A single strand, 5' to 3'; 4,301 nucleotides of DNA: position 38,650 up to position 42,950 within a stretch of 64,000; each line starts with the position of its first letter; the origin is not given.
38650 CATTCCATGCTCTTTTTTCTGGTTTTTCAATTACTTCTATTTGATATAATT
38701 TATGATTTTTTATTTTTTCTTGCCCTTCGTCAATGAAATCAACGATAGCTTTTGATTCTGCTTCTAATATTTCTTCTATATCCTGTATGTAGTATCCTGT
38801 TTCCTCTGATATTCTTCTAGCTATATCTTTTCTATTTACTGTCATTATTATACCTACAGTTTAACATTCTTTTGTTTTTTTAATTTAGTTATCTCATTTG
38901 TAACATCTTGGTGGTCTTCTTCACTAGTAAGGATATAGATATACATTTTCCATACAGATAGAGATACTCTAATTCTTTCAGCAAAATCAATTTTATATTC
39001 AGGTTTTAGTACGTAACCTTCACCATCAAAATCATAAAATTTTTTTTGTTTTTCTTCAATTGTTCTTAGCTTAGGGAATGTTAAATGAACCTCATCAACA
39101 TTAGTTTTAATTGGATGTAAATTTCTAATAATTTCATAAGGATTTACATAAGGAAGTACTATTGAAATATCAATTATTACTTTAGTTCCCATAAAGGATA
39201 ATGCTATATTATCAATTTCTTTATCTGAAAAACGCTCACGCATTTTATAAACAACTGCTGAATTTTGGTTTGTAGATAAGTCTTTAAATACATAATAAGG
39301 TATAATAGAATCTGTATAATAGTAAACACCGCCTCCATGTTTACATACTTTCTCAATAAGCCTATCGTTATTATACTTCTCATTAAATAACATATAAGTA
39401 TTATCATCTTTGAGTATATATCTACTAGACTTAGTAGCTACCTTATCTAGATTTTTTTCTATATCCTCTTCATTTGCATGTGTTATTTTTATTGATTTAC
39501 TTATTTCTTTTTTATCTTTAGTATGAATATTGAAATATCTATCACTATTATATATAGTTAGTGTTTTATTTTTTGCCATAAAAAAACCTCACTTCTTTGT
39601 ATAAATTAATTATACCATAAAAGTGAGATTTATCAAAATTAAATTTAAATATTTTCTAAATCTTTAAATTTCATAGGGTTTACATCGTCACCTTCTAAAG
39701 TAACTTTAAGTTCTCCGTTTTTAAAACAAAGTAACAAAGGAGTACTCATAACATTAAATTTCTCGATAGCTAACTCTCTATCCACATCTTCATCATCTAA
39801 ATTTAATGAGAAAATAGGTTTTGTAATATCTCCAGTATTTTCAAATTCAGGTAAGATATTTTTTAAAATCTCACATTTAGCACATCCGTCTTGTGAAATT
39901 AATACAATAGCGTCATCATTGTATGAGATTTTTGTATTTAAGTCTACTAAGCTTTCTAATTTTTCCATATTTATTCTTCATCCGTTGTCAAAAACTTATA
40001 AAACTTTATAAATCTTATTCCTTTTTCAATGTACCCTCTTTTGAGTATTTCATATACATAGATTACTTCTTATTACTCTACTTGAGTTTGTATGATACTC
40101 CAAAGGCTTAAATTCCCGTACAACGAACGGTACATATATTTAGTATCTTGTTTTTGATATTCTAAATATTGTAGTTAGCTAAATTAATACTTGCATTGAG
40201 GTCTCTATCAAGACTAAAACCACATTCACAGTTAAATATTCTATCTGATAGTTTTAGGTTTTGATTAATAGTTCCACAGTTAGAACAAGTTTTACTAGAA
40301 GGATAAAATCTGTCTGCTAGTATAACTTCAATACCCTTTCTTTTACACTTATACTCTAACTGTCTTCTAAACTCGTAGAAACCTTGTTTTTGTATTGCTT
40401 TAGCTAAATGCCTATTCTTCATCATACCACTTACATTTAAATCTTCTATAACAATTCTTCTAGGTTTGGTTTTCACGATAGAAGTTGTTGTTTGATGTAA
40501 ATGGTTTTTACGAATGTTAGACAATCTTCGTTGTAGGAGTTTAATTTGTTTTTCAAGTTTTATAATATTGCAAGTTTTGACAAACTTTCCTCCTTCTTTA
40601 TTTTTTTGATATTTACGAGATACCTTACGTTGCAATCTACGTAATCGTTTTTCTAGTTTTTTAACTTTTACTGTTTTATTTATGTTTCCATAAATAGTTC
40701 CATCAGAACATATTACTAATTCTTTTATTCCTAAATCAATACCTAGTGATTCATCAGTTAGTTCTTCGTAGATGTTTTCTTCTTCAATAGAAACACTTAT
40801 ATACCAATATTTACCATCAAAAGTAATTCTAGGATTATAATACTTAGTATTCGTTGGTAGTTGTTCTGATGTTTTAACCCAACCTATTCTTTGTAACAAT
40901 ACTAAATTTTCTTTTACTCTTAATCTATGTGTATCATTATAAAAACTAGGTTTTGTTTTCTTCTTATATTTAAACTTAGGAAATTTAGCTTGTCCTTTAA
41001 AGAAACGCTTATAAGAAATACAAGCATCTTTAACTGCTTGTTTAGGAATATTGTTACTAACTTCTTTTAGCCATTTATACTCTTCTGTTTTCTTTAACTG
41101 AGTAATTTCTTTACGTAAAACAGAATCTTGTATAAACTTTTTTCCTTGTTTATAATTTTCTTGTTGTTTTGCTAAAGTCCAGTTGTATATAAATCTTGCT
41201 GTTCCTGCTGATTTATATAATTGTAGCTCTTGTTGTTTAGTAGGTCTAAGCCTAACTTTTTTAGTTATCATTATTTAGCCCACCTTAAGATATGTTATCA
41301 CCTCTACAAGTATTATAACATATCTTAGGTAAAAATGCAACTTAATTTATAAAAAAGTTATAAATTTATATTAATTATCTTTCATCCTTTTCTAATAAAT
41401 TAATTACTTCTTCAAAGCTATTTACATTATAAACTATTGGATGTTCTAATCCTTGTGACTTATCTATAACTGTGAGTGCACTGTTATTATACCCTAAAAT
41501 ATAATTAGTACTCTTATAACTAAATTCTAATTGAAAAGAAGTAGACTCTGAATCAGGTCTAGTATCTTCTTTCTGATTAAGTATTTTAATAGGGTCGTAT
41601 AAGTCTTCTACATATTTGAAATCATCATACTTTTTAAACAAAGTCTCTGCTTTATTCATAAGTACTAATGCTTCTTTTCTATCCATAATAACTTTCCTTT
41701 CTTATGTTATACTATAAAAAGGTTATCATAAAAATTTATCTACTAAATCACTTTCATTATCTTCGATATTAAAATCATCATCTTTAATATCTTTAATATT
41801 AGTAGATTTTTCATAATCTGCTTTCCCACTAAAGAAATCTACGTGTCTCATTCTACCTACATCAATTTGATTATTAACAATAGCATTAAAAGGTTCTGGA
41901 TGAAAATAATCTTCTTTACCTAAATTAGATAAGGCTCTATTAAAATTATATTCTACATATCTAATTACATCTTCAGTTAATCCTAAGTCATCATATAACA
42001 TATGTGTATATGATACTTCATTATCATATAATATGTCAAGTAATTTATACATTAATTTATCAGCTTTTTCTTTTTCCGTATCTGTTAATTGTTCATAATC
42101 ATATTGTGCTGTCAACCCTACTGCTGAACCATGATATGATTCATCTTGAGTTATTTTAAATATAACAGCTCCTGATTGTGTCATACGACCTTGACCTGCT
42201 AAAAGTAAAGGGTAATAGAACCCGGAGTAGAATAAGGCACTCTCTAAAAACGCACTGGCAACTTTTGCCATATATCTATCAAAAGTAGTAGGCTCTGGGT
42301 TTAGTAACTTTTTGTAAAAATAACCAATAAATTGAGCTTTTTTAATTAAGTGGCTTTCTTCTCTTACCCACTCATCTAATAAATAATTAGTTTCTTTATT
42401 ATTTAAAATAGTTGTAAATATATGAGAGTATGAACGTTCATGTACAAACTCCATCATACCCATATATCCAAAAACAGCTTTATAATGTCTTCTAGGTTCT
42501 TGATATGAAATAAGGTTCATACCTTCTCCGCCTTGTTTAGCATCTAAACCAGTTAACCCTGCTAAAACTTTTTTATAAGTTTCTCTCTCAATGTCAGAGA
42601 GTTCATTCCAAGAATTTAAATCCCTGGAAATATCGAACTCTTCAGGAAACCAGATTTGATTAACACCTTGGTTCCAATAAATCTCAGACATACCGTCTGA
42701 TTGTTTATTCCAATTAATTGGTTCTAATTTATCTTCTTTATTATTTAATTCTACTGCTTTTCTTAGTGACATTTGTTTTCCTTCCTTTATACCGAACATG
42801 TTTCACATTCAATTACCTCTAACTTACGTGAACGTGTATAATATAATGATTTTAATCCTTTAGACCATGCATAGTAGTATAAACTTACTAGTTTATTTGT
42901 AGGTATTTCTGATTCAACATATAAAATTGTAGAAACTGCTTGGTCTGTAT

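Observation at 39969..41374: Intact TnpB (OMEGA-type RNA-guided nuclease) element inserted in the phage replication module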

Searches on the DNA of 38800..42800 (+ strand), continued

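Call 76: get_annotated_region(hit=H10, flank=4000)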
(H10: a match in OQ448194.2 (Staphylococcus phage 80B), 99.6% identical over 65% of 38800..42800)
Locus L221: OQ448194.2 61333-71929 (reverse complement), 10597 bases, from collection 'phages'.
description: Staphylococcus phage 80B, complete genome.
organism: Staphylococcus phage 80B (NCBI taxid 3038196)
taxonomy: Viruses; Duplodnaviria; Heunggongvirae; Uroviricota; Caudoviricetes; Herelleviridae; Twortvirinae; Sepunavirus
host: Staphylococcus epidermidis COB-Sec1; source: -; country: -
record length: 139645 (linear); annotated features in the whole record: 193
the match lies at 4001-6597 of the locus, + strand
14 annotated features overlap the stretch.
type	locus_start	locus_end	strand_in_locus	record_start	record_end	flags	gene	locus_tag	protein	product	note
CDS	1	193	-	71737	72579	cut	-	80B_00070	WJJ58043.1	DNA polymerase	-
CDS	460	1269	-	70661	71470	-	-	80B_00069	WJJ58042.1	HNH endonuclease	-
CDS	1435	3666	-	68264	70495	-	-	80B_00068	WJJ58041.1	DNA polymerase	-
CDS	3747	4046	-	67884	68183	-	-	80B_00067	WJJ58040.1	DNA binding protein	-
CDS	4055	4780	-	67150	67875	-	-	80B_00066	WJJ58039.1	hypothetical protein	-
CDS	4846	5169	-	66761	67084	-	-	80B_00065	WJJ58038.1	hypothetical protein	-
CDS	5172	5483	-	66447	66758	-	-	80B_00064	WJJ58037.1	hypothetical protein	-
CDS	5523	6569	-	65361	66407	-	-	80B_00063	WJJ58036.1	ribonucleoside diphosphate reductase small subunit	-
CDS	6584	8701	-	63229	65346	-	-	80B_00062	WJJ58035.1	ribonucleoside-diphosphate reductase large subunit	-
CDS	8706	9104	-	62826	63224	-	-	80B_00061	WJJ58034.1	flavodoxin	-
CDS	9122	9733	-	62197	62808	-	-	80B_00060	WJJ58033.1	hypothetical protein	-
CDS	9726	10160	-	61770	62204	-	-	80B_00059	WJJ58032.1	hypothetical protein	-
CDS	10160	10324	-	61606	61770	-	-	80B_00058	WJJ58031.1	hypothetical protein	-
CDS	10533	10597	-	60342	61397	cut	-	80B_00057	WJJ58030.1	DNA primase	-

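Call 77: get_annotated_region(hit=H11, flank=4000)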
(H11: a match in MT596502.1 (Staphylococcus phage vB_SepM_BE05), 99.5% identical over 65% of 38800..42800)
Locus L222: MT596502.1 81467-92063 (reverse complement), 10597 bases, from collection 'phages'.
description: Staphylococcus virus BESEP5, complete genome.
organism: Staphylococcus phage vB_SepM_BE05 (NCBI taxid 2750277)
taxonomy: Viruses; Duplodnaviria; Heunggongvirae; Uroviricota; Caudoviricetes; Herelleviridae; Twortvirinae; Sepunavirus
host: Staphylococcus epidermidis F12; source: -; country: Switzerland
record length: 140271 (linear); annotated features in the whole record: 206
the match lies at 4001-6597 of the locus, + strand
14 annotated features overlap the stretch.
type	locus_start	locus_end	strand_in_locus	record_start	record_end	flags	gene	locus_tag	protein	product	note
CDS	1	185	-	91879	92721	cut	-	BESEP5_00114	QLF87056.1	DNA polymerase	-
CDS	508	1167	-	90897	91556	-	-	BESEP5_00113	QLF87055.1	HNH homing endonuclease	-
CDS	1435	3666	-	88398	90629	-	-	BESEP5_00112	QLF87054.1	DNA polymerase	-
CDS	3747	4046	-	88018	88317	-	-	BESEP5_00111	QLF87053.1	DNA binding protein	-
CDS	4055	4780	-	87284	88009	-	-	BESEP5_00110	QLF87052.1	hypothetical protein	-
CDS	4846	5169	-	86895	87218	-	-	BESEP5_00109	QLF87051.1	thioredoxin-like protein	-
CDS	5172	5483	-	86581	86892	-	-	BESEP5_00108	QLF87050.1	hypothetical protein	-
CDS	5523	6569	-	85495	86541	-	-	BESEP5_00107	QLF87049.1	ribonucleotide reductase small subunit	-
CDS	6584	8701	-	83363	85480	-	-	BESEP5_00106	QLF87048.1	ribonucleotide reductase A subunit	-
CDS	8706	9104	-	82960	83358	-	-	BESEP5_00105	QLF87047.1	flavoprotein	-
CDS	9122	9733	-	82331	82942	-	-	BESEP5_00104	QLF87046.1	resolvase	-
CDS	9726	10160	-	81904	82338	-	-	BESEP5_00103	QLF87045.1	hypothetical protein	-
CDS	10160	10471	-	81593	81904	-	-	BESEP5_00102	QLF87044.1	hypothetical protein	-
CDS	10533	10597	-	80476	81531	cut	-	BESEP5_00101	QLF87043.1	DNA primase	-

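Call 78: get_annotated_region(hit=H12, flank=4000)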
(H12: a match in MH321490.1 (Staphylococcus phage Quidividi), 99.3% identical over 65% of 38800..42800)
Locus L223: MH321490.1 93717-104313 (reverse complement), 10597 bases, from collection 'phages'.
description: Staphylococcus phage Quidividi, complete genome.
organism: Staphylococcus phage Quidividi (NCBI taxid 2234036)
taxonomy: Viruses; Duplodnaviria; Heunggongvirae; Uroviricota; Caudoviricetes; Herelleviridae; Twortvirinae; Sepunavirus
host: Staphylococcus epidermidis; source: wastewater treatment plant; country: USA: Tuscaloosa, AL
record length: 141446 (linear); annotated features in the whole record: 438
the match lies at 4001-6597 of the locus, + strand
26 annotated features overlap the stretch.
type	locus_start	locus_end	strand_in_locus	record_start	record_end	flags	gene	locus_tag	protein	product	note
CDS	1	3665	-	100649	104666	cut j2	-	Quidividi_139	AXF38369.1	DNA polymerase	AGR48195.1; contains intron encoding a hypothetical conserved gene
CDS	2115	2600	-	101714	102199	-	-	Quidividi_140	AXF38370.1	hypothetical protein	encoded in an intron of DNA polymerase gene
regulatory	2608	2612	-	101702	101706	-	-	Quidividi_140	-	ribosome_binding_site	Quidividi_140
regulatory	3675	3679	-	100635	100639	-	-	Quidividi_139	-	ribosome_binding_site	Quidividi_139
regulatory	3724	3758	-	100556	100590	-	-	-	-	terminator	-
CDS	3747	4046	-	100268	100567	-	-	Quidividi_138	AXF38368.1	DNA binding protein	YP_009214522.1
regulatory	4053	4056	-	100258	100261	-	-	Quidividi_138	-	ribosome_binding_site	Quidividi_138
CDS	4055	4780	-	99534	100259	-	-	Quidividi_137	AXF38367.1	hypothetical protein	-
regulatory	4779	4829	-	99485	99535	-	-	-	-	terminator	-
regulatory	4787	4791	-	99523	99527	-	-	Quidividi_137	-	ribosome_binding_site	Quidividi_137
CDS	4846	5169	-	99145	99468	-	-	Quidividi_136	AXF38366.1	thioredoxin-like protein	YP_009214520.1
CDS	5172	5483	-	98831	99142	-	-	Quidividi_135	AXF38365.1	hypothetical protein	-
regulatory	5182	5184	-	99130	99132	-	-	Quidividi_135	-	ribosome_binding_site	Quidividi_136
regulatory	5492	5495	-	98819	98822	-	-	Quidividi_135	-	ribosome_binding_site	Quidividi_135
CDS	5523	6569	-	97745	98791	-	-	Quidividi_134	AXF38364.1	ribonucleotide reductase small subunit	YP_009214518.1; ribonucleotide reductase small subunit NrdB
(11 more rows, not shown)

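Call 79: get_annotated_region(hit=H13, flank=4000)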
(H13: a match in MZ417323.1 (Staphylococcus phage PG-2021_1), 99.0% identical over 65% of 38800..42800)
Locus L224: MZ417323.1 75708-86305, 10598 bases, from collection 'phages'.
description: UNVERIFIED: Staphylococcus phage PG-2021_1, complete genome.
organism: Staphylococcus phage PG-2021_1 (NCBI taxid 2815605)
taxonomy: Viruses; Duplodnaviria; Heunggongvirae; Uroviricota; Caudoviricetes; Herelleviridae; Twortvirinae; Sepunavirus
host: Staphylococcus epidermidis NCC 100655; source: WWTP; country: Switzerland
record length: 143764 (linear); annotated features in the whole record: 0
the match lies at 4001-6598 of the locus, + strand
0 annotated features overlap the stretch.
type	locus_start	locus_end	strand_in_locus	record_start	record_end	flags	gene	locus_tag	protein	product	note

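Call 80: get_annotated_region(hit=H14, flank=4000)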
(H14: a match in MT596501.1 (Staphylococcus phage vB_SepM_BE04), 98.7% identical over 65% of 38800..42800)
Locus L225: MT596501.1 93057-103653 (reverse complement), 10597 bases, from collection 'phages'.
description: Staphylococcus virus BESEP4, complete genome.
organism: Staphylococcus phage vB_SepM_BE04 (NCBI taxid 2750276)
taxonomy: Viruses; Duplodnaviria; Heunggongvirae; Uroviricota; Caudoviricetes; Herelleviridae; Twortvirinae; Sepunavirus
host: Staphylococcus epidermidis F12; source: -; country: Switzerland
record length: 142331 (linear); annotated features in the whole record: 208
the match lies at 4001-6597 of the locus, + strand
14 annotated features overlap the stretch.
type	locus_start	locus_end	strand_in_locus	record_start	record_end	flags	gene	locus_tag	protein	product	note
CDS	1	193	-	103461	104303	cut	-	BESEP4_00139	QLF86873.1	DNA polymerase I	-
CDS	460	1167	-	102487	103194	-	-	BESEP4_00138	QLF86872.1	HNH homing endonuclease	-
CDS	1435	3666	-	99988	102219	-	-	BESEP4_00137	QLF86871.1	DNA polymerase I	-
CDS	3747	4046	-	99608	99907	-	-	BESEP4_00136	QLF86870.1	DNA binding protein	-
CDS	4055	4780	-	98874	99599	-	-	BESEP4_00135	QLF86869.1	hypothetical protein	-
CDS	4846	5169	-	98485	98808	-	-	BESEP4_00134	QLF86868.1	thioredoxin-like protein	-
CDS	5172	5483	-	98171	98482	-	-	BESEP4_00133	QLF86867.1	hypothetical protein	-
CDS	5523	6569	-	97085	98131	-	-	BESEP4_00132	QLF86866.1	ribonucleoside-diphosphate reductase subunit beta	-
CDS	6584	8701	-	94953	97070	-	-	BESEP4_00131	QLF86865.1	ribonucleoside-diphosphate reductase 2 subunit alpha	-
CDS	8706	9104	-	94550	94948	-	-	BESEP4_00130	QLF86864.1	protein NrdI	-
CDS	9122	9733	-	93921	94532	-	-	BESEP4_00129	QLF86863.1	resolvase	-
CDS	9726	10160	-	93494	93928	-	-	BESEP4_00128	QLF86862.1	hypothetical protein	-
CDS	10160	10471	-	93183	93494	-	-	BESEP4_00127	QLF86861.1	hypothetical protein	-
CDS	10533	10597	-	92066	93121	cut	-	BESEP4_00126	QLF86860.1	DNA primase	-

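Call 81: get_annotated_region(hit=H15, flank=4000)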
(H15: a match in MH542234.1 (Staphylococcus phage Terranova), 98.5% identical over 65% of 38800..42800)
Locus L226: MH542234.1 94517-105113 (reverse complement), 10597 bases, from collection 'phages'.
description: Staphylococcus phage Terranova, complete genome.
organism: Staphylococcus phage Terranova (NCBI taxid 2282407)
taxonomy: Viruses; Duplodnaviria; Heunggongvirae; Uroviricota; Caudoviricetes; Herelleviridae; Twortvirinae; Sepunavirus
host: Staphylococcus epidermidis; source: wastewater treatment plant; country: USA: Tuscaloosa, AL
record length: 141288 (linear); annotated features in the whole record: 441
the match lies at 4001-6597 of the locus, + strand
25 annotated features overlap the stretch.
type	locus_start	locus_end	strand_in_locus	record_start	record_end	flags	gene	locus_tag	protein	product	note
CDS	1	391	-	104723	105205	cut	-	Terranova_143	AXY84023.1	hypothetical protein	-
regulatory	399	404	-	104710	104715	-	-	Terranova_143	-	ribosome_binding_site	Terranova_143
CDS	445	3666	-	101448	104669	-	-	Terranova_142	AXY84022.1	DNA polymerase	-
regulatory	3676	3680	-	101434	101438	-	-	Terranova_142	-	ribosome_binding_site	Terranova_142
regulatory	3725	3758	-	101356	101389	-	-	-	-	terminator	-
CDS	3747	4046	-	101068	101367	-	-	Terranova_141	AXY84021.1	DNA-binding protein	-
regulatory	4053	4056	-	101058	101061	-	-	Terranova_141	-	ribosome_binding_site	Terranova_141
CDS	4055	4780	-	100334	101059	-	-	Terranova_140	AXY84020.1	hypothetical protein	-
regulatory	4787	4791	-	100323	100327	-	-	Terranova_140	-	ribosome_binding_site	Terranova_140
CDS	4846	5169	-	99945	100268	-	-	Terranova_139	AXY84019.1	thioredoxin-like protein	-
CDS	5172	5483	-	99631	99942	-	-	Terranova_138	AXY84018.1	hypothetical protein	-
regulatory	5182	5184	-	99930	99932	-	-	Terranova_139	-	ribosome_binding_site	Terranova_139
regulatory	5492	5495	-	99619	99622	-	-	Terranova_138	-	ribosome_binding_site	Terranova_138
CDS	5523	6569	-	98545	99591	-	-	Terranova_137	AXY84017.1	ribonucleotide reductase small subunit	Ribonucleotide reductase small subunit NrdB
regulatory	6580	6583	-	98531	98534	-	-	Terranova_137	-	ribosome_binding_site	Terranova_137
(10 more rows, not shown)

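Call 93: search_dna_similar(query=window:39982-41385:-, collection=plasmids, mode=distant, max_rows=15)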
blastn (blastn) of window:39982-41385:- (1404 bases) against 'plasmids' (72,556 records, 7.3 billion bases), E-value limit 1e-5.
Records with a match: 148; places in all: 202; records where one place covers at least 80% of the query: 23.
Best place of each record, by identity: 80-90% 1; 60-80% 147.
By first word of the organism name: Campylobacter 64; Clostridium 33; Bacillus 33; Enterococcus 4; Paraclostridium 3; Finegoldia 2; Clostridioides 2; Peptoclostridium 1; Acetoanaerobium 1; Clostridiaceae 1; and 4 more.
By predicted mobility (MOB-suite, as given by PLSDB): non-mobilizable 79; conjugative 42; mobilizable 27.
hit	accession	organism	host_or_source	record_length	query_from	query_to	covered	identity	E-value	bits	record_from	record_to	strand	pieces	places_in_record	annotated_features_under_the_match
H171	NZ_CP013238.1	Clostridium butyricum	Microbial isolate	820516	110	1404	92%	68.4%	3e-122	447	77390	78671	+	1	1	RNA-guided endonuclease TnpB family protein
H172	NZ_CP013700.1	Clostridium sporogenes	Microbial isolate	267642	124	1308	84%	70.7%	3e-148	533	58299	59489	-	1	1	RNA-guided endonuclease TnpB family protein | IS607 family transposase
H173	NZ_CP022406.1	Clostridium sporogenes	-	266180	124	1308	84%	70.7%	3e-148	533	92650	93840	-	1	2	RNA-guided endonuclease TnpB family protein | IS607 family transposase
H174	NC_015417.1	Clostridium botulinum BKT015925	-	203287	124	1308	84%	70.0%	3e-141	509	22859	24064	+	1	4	RNA-guided endonuclease TnpB family protein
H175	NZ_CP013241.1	Clostridium sporogenes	Microbial isolate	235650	124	1308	84%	69.4%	1e-133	484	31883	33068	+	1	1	RNA-guided endonuclease TnpB family protein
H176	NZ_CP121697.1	Clostridium botulinum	Homo sapiens,human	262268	124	1308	84%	69.4%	1e-133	484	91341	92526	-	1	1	RNA-guided endonuclease TnpB family protein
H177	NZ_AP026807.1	Clostridium tetani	soil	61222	152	1308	82%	71.0%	4e-147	530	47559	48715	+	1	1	none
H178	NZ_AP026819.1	Clostridium tetani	soil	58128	152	1308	82%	71.0%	4e-147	530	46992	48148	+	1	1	none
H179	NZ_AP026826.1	Clostridium tetani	Homo sapiens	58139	152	1308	82%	71.0%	4e-147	530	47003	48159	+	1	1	none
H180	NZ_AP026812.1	Clostridium tetani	soil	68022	152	1308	82%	71.0%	4e-147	530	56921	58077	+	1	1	none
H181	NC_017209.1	Bacillus thuringiensis serovar chinensis CT-43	-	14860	109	1308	85%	68.2%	4e-109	403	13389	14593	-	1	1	RNA-guided endonuclease TnpB family protein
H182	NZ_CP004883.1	Bacillus thuringiensis serovar kurstaki str. HD-1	soil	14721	109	1308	85%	68.2%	4e-109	403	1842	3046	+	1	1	RNA-guided endonuclease TnpB family protein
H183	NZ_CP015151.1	Bacillus thuringiensis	cell culture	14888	109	1308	85%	68.2%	4e-109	403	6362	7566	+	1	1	RNA-guided endonuclease TnpB family protein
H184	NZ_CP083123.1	Bacillus thuringiensis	whole organism,Biopesticide Delfin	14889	109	1308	85%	68.2%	4e-109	403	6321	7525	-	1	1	RNA-guided endonuclease TnpB family protein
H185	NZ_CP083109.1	Bacillus thuringiensis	whole organism,Biopesticide DiPel DF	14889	109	1308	85%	68.2%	4e-109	403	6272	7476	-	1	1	RNA-guided endonuclease TnpB family protein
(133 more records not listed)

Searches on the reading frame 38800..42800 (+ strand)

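Call 28: search_protein_families(library=pfam, proteins=[L004:2788-3045:-, L003:2787-2903:-], max_evalue=1)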
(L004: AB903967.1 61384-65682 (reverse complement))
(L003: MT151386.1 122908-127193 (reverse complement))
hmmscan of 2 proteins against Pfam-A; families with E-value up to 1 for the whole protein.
L004:2788-3045:- (86 aa): 5 families
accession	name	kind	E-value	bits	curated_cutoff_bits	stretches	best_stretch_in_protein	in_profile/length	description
PF00376.29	MerR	-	6.2e-10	39.2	28.2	1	9-46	1-38/38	MerR family regulatory protein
PF13411.12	MerR_1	-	1.8e-09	38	21.6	1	8-53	1-45/69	MerR HTH family regulatory protein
PF12728.13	HTH_17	-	2e-05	25.2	27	1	8-56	2-48/51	Helix-turn-helix domain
PF10743.14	Phage_Cox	-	0.0031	17.7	27.5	1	10-38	14-42/87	Regulatory phage protein cox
PF07825.17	Exc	-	0.044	14.2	23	1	20-49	18-46/77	Excisionase-like protein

L003:2787-2903:- (39 aa): 0 families

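Call 29: search_protein_families(library=ncbifam, proteins=[L004:2788-3045:-], max_evalue=0.1)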
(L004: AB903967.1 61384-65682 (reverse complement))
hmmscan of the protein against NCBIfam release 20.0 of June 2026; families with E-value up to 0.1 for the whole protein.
L004:2788-3045:- (86 aa): 12 families
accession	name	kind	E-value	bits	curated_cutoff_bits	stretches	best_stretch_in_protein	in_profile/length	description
NF007069.0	PRK09514.1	equivalog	1.9e-07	31.1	143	1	8-80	2-70/141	Zn(2+)-responsive transcriptional regulator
TIGR02043.1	ZntR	equivalog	4.9e-07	30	167.95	1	8-81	2-71/131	Zn(2+)-responsive transcriptional regulator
NF033518.0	transpos_IS607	equivalog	4.2e-06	26.4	110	1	12-62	2-51/187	IS607 family transposase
TIGR02044.1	CueR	equivalog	3.7e-05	23.8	147.4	1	9-82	2-71/127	Cu(I)-responsive transcriptional regulator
TIGR02051.1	MerR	equivalog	7.4e-05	23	150.85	1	10-82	2-70/124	mercury resistance transcriptional regulator MerR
NF007590.0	PRK10227.1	equivalog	0.00014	21.9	244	1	9-55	2-48/135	Cu(I)-responsive transcriptional regulator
TIGR03453.1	partition_RepA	equivalog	0.00033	19.6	348.45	1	7-72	33-98/387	plasmid partitioning protein RepA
TIGR02047.1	CadR-PbrR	equivalog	0.0012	18.9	151.45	1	10-80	3-69/127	Cd(II)/Pb(II)-responsive transcriptional regulator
NF047375.1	HeatShock_HspR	equivalog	0.0015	18.5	105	1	8-55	4-50/92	heat shock protein transcriptional repressor HspR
NF052513.1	TransRegCarH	equivalog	0.041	13.2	400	1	4-55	3-54/274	HTH-type transcriptional repressor CarH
NF047377.1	heat_HspR_dupli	exception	0.045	13.2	300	1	5-55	3-52/214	heat shock protein transcriptional repressor HspR, fused homodimer type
NF011617.0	PRK15043.1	equivalog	0.047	13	417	1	7-56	3-55/243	HTH-type transcriptional regulator MlrA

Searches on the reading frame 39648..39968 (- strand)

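Call 3: search_protein_families(library=pfam, proteins=[window:39648-39968:-], max_evalue=0.01)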
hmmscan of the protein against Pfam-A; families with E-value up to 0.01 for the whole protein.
window:39648-39968:- (107 aa): 2 families
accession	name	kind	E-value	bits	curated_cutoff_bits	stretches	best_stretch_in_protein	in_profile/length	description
PF00085.26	Thioredoxin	-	0.0017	18.8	23.5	1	13-94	13-91/103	Thioredoxin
PF13192.12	Thioredoxin_3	-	0.0024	18.3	24.8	1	25-89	6-61/76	Thioredoxin domain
